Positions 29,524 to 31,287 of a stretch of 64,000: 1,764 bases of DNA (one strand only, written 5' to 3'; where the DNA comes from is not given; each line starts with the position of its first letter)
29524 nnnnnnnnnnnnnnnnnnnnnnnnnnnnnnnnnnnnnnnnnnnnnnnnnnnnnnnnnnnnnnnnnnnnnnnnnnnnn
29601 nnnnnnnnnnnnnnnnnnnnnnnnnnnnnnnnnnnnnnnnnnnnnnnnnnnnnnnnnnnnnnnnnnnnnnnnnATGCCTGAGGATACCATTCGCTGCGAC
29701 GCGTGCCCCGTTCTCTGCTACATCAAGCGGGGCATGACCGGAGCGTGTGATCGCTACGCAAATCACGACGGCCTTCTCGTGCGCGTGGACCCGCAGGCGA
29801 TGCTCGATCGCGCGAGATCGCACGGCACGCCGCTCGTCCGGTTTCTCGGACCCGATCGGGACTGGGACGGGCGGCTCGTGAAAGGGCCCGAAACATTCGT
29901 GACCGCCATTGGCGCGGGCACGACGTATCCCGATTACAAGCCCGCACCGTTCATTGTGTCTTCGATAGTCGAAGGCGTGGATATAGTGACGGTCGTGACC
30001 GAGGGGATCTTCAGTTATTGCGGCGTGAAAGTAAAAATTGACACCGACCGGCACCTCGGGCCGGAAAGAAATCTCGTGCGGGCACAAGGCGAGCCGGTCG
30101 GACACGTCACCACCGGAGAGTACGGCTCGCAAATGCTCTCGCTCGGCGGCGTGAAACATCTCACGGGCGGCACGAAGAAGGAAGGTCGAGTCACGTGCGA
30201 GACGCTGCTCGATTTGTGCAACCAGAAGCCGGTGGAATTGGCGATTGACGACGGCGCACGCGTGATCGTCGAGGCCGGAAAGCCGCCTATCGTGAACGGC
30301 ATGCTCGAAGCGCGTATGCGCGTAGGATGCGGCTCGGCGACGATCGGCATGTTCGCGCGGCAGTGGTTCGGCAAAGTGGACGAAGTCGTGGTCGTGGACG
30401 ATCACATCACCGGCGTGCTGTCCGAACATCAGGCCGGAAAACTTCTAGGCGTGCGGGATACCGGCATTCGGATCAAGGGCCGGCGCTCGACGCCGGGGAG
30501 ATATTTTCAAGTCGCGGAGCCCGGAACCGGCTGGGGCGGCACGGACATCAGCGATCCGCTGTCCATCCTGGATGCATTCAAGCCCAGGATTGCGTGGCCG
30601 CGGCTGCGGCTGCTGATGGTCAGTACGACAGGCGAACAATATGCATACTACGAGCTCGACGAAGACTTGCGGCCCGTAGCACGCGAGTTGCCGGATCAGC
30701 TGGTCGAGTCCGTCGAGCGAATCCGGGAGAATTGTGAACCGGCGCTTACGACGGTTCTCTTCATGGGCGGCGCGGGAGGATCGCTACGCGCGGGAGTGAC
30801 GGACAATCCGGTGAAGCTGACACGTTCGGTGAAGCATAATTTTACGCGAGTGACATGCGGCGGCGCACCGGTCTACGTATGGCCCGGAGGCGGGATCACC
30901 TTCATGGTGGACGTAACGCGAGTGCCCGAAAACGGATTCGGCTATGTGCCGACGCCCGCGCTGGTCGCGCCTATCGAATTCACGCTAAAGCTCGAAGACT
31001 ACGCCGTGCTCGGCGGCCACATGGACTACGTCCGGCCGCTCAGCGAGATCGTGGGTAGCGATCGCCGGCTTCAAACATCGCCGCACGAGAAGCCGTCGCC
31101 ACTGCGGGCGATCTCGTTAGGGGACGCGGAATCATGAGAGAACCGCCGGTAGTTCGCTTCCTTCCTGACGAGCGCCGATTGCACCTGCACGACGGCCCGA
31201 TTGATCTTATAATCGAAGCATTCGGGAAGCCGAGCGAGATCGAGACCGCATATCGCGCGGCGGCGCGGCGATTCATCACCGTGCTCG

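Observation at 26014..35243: Reductive (Eubacterium barkeri / Azorhizobium-type) nicotinate catabolism module in an apparent Acidobacterium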

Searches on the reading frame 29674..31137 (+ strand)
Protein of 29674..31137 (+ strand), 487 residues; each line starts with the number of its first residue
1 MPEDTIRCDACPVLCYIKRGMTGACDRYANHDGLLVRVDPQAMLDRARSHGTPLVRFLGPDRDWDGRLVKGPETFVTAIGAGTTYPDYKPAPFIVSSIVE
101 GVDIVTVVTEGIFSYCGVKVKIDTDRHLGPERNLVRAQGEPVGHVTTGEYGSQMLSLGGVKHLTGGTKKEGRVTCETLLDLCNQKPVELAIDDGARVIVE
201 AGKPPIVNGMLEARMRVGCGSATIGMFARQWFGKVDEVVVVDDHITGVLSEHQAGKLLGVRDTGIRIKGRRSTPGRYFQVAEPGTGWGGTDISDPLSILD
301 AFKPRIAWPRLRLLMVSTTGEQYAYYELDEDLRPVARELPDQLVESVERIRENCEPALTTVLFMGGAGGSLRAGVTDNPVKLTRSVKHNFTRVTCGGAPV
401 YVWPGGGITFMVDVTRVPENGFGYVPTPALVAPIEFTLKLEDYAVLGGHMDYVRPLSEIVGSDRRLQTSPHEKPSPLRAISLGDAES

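Call 7: search_protein_families(library=pfam, proteins=[window:29674-31137:+], max_evalue=0.01)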
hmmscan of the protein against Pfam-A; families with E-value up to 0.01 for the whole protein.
window:29674-31137:+ (487 aa): 1 family
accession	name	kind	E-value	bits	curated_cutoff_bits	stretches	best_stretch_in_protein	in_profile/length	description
PF08669.17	GCV_T_C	-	0.0068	16.7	25.9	0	117-152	5-38/80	Glycine cleavage T-protein C-terminal barrel domain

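Call 8: search_protein_families(library=ncbifam, proteins=[window:29674-31137:+], max_evalue=0.01)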
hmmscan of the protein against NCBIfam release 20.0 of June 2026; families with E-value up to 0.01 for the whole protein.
window:29674-31137:+ (487 aa): 0 families

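Call 11: search_solved_structures(query=window:29674-31137:+, max_evalue=1)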
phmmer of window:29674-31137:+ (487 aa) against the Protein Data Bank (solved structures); distinct sequences matched with E-value up to 1: 0.

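Call 12: find_homologous_proteins(query=window:29674-31137:+, max_evalue=0.00001)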
Query window:29674-31137:+ (487 aa): 8000 proteins with E <= 0.00001 among 8000 candidates; the best 120 are listed.
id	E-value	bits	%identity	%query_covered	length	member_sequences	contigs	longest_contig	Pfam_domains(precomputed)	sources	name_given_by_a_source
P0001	0.0e+0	1124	100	100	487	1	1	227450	-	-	-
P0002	0.0e+0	1095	77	68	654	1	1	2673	-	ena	-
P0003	8.3e-292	986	88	98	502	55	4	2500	-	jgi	jgi:hypothetical protein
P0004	1.9e-284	962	87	96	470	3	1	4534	-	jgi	jgi:6-hydroxynicotinate reductase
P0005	2.6e-284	962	87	96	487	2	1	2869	-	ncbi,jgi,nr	ncbi:MAG TPA: hypothetical protein VEJ39_08855 [Candidatus Acidoferrales bacterium]|nr:hypothetical 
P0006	1.2e-282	956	87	95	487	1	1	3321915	-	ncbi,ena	-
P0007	4.4e-278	941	84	98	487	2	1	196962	-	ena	-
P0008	7.8e-278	940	84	98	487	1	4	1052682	-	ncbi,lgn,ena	ncbi:MAG: hypothetical protein WBL70_09335 [Candidatus Acidiferrales bacterium]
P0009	1.4e-277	939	84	98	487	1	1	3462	-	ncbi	ncbi:MAG: hypothetical protein WA002_00750 [Candidatus Acidiferrales bacterium]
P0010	1.2e-276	936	84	98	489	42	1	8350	-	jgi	jgi:6-hydroxynicotinate reductase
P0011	4.1e-270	915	82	100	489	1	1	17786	-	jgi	-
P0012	4.2e-270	915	82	100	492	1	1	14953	-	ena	-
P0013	3.2e-269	912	82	98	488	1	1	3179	-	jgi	jgi:6-hydroxynicotinate reductase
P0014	7.1e-268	907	81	100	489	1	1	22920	-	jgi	-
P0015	7.3e-268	907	81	100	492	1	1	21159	-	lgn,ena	-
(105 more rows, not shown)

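Call 13: find_encoding_contigs(protein=P0006, flank=10000, max_places=2)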
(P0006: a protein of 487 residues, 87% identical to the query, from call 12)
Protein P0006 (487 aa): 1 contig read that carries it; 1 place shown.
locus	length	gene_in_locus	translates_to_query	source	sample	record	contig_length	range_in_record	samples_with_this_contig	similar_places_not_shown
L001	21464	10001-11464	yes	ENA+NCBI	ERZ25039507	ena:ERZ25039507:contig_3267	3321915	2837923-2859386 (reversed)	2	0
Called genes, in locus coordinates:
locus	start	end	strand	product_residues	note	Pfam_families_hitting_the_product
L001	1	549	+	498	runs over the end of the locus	PF13629:T2SS-T3SS_pil_N, PF00263:Secretin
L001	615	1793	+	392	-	PF13614:AAA_31 (weak), PF01656:CbiA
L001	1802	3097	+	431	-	PF00437:T2SSE, PF27713:UCP018868 (weak), PF00005:ABC_tran (weak)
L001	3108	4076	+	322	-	PF00482:T2SSF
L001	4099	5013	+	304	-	PF00482:T2SSF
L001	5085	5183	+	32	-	-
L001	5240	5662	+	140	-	PF02643:DUF192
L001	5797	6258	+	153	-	PF12802:MarR_2 (weak), PF01047:MarR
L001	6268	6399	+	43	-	-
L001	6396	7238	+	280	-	PF00941:FAD_binding_5, PF03450:CO_deh_flav_C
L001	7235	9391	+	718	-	PF00111:Fer2 (weak), PF01799:Fer2_2, PF01315:Ald_Xan_dh_C, PF02738:MoCoBD_1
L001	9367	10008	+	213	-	PF20256:MoCoBD_2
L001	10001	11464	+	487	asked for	-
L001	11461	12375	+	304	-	PF27030:AbpE_bact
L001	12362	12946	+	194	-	PF06684:AA_synth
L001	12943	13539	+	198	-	PF06684:AA_synth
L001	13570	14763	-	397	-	PF01979:Amidohydro_1, PF07969:Amidohydro_3 (weak)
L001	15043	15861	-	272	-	PF12710:HAD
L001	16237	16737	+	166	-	PF00583:Acetyltransf_1, PF13673:Acetyltransf_10, PF13508:Acetyltransf_7, PF14542:Acetyltransf_CG (weak), PF08445:FR47 (weak)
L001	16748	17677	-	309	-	PF19459:DUF5996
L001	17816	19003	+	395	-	PF00144:Beta-lactamase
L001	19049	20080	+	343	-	PF03069:FmdA_AmdA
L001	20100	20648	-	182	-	PF07609:DUF1572, PF04978:MST, PF12867:DinB_2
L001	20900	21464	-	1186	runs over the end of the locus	PF02574:S-methyl_trans, PF00809:Pterin_bind, PF02607:B12-binding_2, PF02310:B12-binding, PF02965:Met_synt_B12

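Call 14: find_encoding_contigs(protein=P0008, flank=10000, max_places=2)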
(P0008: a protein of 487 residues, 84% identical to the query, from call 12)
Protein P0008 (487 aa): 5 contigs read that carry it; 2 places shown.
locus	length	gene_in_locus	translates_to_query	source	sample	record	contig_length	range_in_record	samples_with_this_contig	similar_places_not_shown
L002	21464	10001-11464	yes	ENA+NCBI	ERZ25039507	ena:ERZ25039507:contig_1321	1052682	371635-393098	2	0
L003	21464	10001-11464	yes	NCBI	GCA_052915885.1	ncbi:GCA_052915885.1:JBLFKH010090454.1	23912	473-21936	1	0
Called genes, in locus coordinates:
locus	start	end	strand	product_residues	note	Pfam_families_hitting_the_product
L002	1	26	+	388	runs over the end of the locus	PF00072:Response_reg (weak), PF01656:CbiA (faint), PF13614:AAA_31 (faint)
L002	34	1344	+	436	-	PF00437:T2SSE, PF27713:UCP018868 (weak)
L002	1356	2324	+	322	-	PF00482:T2SSF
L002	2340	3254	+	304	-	PF00482:T2SSF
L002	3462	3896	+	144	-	PF02643:DUF192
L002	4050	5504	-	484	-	PF04389:Peptidase_M28 (faint), PF01546:Peptidase_M20, PF07687:M20_dimer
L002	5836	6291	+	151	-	PF01047:MarR, PF12802:MarR_2 (weak)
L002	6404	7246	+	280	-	PF00941:FAD_binding_5, PF03450:CO_deh_flav_C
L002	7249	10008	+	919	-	PF00111:Fer2 (weak), PF01799:Fer2_2, PF01315:Ald_Xan_dh_C, PF02738:MoCoBD_1, PF20256:MoCoBD_2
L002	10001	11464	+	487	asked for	-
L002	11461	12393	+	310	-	PF27030:AbpE_bact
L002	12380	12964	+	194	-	PF06684:AA_synth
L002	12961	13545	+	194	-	PF06684:AA_synth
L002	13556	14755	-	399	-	PF01979:Amidohydro_1, PF07969:Amidohydro_3 (weak)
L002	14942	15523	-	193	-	PF01965:DJ-1_PfpI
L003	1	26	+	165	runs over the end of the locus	?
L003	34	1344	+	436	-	PF00437:T2SSE, PF27713:UCP018868 (weak)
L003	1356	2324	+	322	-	PF00482:T2SSF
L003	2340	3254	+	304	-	PF00482:T2SSF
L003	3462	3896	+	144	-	PF02643:DUF192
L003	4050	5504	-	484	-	PF04389:Peptidase_M28 (faint), PF01546:Peptidase_M20, PF07687:M20_dimer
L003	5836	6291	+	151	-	PF01047:MarR, PF12802:MarR_2 (weak)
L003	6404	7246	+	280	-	PF00941:FAD_binding_5, PF03450:CO_deh_flav_C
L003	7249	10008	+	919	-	PF00111:Fer2 (weak), PF01799:Fer2_2, PF01315:Ald_Xan_dh_C, PF02738:MoCoBD_1, PF20256:MoCoBD_2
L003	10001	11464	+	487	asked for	-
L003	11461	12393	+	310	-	PF27030:AbpE_bact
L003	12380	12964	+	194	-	PF06684:AA_synth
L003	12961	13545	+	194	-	PF06684:AA_synth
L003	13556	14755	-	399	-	PF01979:Amidohydro_1, PF07969:Amidohydro_3 (weak)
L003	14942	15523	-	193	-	PF01965:DJ-1_PfpI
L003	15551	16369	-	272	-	PF06888:Put_Phosphatase (faint), PF12710:HAD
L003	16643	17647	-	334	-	PF00941:FAD_binding_5, PF03450:CO_deh_flav_C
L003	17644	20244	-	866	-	PF01315:Ald_Xan_dh_C, PF02738:MoCoBD_1, PF20256:MoCoBD_2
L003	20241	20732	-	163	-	PF00111:Fer2, PF13085:Fer2_3 (weak), PF01799:Fer2_2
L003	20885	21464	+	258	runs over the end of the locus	PF01925:TauE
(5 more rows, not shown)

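Call 45: find_related_loci(query=A2, collection=metagenome_contigs, flank=10000)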
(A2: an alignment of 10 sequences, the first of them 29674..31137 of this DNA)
Query A2 (487 aa) in metagenome_contigs; peptide patterns used: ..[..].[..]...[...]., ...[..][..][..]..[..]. (x = any residue, [..] = any of these).
600 stretches matched a pattern (row limit reached: there are more); 599 encode a relative of the query (tblastn E <= 1e-3); the best 80 are kept; 80 distinct loci.
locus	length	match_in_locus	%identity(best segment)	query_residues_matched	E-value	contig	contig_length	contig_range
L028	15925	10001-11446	88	1-482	0e+0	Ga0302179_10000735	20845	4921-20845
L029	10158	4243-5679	89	1-479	0e+0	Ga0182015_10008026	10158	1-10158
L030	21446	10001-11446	88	1-482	0e+0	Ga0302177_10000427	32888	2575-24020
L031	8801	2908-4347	82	1-478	0e+0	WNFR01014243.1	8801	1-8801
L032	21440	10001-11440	81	1-478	0e+0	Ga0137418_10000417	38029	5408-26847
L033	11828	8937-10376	81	1-478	0e+0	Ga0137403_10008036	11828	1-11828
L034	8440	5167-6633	80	1-487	0e+0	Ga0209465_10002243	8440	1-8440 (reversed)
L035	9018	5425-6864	81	1-478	0e+0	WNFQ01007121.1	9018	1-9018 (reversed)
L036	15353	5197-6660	80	1-487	0e+0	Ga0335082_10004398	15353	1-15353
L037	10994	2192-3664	80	1-487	0e+0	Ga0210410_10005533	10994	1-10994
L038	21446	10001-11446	79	1-480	0e+0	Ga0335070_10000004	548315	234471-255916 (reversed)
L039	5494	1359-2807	80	1-481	0e+0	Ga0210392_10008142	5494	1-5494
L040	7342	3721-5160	80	1-478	0e+0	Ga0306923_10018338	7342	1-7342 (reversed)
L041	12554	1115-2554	80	1-478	0e+0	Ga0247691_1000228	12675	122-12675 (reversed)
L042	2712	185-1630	79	1-480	0e+0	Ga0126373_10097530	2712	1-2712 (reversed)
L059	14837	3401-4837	78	1-477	0e+0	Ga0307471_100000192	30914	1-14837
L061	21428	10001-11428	78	3-477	0e+0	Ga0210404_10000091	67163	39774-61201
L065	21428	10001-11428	78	3-477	0e+0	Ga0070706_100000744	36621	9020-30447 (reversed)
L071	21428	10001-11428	79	3-477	0e+0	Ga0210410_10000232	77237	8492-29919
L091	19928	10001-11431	76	3-477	0e+0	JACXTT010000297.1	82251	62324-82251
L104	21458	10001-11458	74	1-479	0e+0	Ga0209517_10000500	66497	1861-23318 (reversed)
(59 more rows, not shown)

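Call 61: search_protein_families(library=pfam, proteins=[L065:13606-15015:+, L091:13558-14967:+, L061:13666-14955:+, L061:15451-16365:+, L071:13652-14902:-, L104:13679-14695:-, L059:9310-11736:-, L059:7293-7913:-], max_evalue=0.001)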
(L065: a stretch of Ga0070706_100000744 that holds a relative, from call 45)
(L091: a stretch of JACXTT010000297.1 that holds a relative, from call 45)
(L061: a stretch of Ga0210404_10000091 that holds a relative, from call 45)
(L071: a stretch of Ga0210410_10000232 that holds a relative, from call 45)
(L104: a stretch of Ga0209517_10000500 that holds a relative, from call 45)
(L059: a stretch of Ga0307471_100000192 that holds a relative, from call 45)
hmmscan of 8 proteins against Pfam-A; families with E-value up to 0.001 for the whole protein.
L065:13606-15015:+ (469 aa): 3 families
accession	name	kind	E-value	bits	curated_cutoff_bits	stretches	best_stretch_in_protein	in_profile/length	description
PF01979.26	Amidohydro_1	-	1.2e-72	245.5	25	1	86-437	1-345/345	Amidohydrolase family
PF07969.17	Amidohydro_3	-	1.1e-24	88.3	29.7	2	218-437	255-471/472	Amidohydrolase family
PF22039.1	HUTI_composite_bact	-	7.1e-07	29.2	25.5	1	52-77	1-26/26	Imidazolonepropionase-like composite domain, bacteria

L091:13558-14967:+ (469 aa): 3 families
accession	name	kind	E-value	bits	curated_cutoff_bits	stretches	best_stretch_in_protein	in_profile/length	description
PF01979.26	Amidohydro_1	-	2.8e-71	241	25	1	86-437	1-345/345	Amidohydrolase family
PF07969.17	Amidohydro_3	-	5.6e-26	92.5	29.7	2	217-437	254-471/472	Amidohydrolase family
PF22039.1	HUTI_composite_bact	-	1.2e-05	25.2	25.5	1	52-74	1-23/26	Imidazolonepropionase-like composite domain, bacteria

L061:13666-14955:+ (429 aa): 1 family
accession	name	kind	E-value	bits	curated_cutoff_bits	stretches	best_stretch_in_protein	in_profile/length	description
PF14312.12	FG-GAP_2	-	1.4e-80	265.7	23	7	154-203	2-49/49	FG-GAP repeat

L061:15451-16365:+ (304 aa): 1 family
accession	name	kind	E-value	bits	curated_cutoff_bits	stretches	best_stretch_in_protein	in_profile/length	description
PF05227.19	CHASE3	-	1.3e-29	103.3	28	1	46-172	7-132/138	CHASE3 domain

L071:13652-14902:- (416 aa): 2 families
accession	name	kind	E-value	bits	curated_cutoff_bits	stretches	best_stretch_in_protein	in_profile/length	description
PF13194.11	DUF4010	-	2.3e-46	158.6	30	1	181-385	4-208/210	Domain of unknown function (DUF4010)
PF02308.21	MgtC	-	2e-13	51.2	31.4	1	11-129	1-120/121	MgtC family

L104:13679-14695:- (338 aa): 1 family
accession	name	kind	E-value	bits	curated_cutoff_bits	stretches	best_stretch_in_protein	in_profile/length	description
PF00753.33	Lactamase_B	-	6.3e-21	75.7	22.7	1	103-279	8-188/196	Metallo-beta-lactamase superfamily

L059:9310-11736:- (808 aa): 8 families
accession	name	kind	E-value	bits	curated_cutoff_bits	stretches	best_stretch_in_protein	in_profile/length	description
PF00990.26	GGDEF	-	8.7e-52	175.6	23.8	1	632-788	2-160/161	Diguanylate cyclase, GGDEF domain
PF08448.16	PAS_4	-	2e-12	47.8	23.1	1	325-431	2-108/110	PAS fold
PF05231.19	MASE1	-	8e-10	38.7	29.8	1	11-307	3-299/299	MASE1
PF00989.32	PAS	-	5.8e-09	36.4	22.6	1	319-428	2-113/113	PAS fold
PF13426.13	PAS_9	-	1.5e-08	35.3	27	1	329-430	2-103/103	PAS domain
PF13185.12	GAF_2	-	1.5e-05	25.6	28.6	0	476-618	5-135/136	GAF domain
PF01590.32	GAF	-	3.2e-05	24.9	22.4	1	476-618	3-133/133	GAF domain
PF13188.13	PAS_8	-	0.00016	21.9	21.8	0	320-364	3-44/65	PAS domain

L059:7293-7913:- (206 aa): 0 families

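Call 72: predict_structure(alignment_id=A3)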
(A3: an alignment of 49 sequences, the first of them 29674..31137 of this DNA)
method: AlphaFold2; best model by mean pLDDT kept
length: 487 residues; sequences in the alignment: 49
mean_pLDDT: 77.4   pTM: 0.73
mean pLDDT of the five models: 77.4, 77.3, 77.0, 76.6, 74.1
residues with pLDDT >= 90: 169; 70-90: 192; 50-70: 46; < 50: 80
segments of 3 or more residues with pLDDT < 50: 39-86, 424-429, 463-487
pLDDT, mean of each block of 10 residues (from residue 1): 71 69 67 67 37 38 40 34 50 78 81 79 86 93 80 84 76 85 93 94 93 87 94 96 90 95 92 86 83 92 93 95 96 97 93 91 82 84 85 84 81 82 51 82 91 80 40 31 33
secondary structure, 60 per line:
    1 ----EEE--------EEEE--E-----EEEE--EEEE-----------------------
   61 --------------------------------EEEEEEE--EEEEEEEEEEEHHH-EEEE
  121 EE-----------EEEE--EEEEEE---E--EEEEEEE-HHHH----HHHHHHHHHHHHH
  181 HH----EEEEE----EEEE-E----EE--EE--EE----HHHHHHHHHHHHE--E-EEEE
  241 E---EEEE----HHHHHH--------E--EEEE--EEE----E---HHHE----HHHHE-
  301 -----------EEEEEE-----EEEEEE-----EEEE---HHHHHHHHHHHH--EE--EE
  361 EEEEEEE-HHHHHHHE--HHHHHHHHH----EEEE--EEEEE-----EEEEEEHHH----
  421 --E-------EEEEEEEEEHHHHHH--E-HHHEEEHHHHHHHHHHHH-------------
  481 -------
elements in order: E5-7 E16-19 E28-31 E34-37 E93-99 E102-112 E117-122 E134-137 E140-145 E152-158 H160-163 H168-182 E187-191 E196-199 H220-231 E237-241 E245-248 H253-258 E270-273 E276-278 H295-298 E312-317 E323-328 E334-337 H341-352 E359-367 H369-375 H379-387 E392-395 E398-402 E408-413 E431-439 H440-445 E453-455 H456-467

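Call 74: fold_search(model_id=the predicted structure, library=pdb)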
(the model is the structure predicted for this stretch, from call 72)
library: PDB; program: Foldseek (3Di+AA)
matches with E <= 10: 481; with E <= 0.001: 0
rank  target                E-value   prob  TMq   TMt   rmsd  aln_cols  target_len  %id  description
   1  9vql_B                2.9e-02  0.02  0.07  0.05  27.4       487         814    9  Cryo-EM structure of the dimeric Elapor1 mutant (released 2025-07-23)
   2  9mh8_C                8.6e-02  0.03  0.05  0.07  17.4       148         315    9  CryoEM structure of G protein-gated inwardly rectifying potassium channel GIRK2 R92F (State 2) (released 2025-12-10)
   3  9ju0_AAA              8.6e-02  0.03  0.09  0.06  29.6       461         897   10  C-terminally truncated dextran dextrinase bound with acarbose (released 2025-09-03)
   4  9mh8_A                9.6e-02  0.04  0.06  0.07  17.3       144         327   10  CryoEM structure of G protein-gated inwardly rectifying potassium channel GIRK2 R92F (State 2) (released 2025-12-10)
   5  3atf                  9.6e-02  0.03  0.06  0.10  19.9       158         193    9  Crystal Structure of the Kir3.2 Cytoplasmic Domain (Na+-free crystal soaked in 200 mM Cesium chloride) (released 2011-10-19)
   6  1r19_B                9.6e-02  0.03  0.09  0.12  21.2       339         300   11  Crystal Structure Analysis of S.epidermidis adhesin SdrG binding to Fibrinogen (Apo structure) (released 2003-10-28)
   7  9ju0_CCC              9.6e-02  0.03  0.09  0.06  29.5       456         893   11  C-terminally truncated dextran dextrinase bound with acarbose (released 2025-09-03)
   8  9ju0_BBB              1.1e-01  0.02  0.09  0.06  30.0       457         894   11  C-terminally truncated dextran dextrinase bound with acarbose (released 2025-09-03)
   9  8tb2                  1.1e-01  0.04  0.08  0.13  24.5       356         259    8  Structure of SasG (type II) (residues 165-421) from Staphylococcus aureus MW2 (released 2024-05-08)
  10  6xis_A                1.3e-01  0.04  0.06  0.08  17.4       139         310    9  Cryo-EM structure of the G protein-gated inward rectifier K+ channel GIRK2 (Kir3.2) in apo form (released 2020-10-07)
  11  2ral_B                1.3e-01  0.03  0.09  0.13  26.8       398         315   10  Crystal Structure Analysis of double cysteine mutant of S.epidermidis adhesin SdrG: Evidence for the Dock,Lock and Lat (released 2007-11-06)
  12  3sph                  1.6e-01  0.03  0.05  0.06  17.8       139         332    9  Inward rectifier potassium channel Kir2.2 I223L mutant in complex with PIP2 (released 2011-08-24)
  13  9mh8_D                2.4e-01  0.03  0.05  0.07  17.1       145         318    9  CryoEM structure of G protein-gated inwardly rectifying potassium channel GIRK2 R92F (State 2) (released 2025-12-10)
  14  1n67                  2.5e-01  0.04  0.11  0.14  20.8       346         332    9  Clumping Factor A from Staphylococcus aureus (released 2003-03-04)
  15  1u4f_D                2.8e-01  0.02  0.05  0.10  18.5       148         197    7  Crystal Structure of Cytoplasmic Domains of IRK1 (Kir2.1) channel (released 2005-03-08)
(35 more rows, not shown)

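Call 79: find_encoding_contigs(protein=window:29674-31137:+, flank=6000, max_places=3)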
Protein window:29674-31137:+ (487 aa): no gene with exactly this product is on record in the collection.
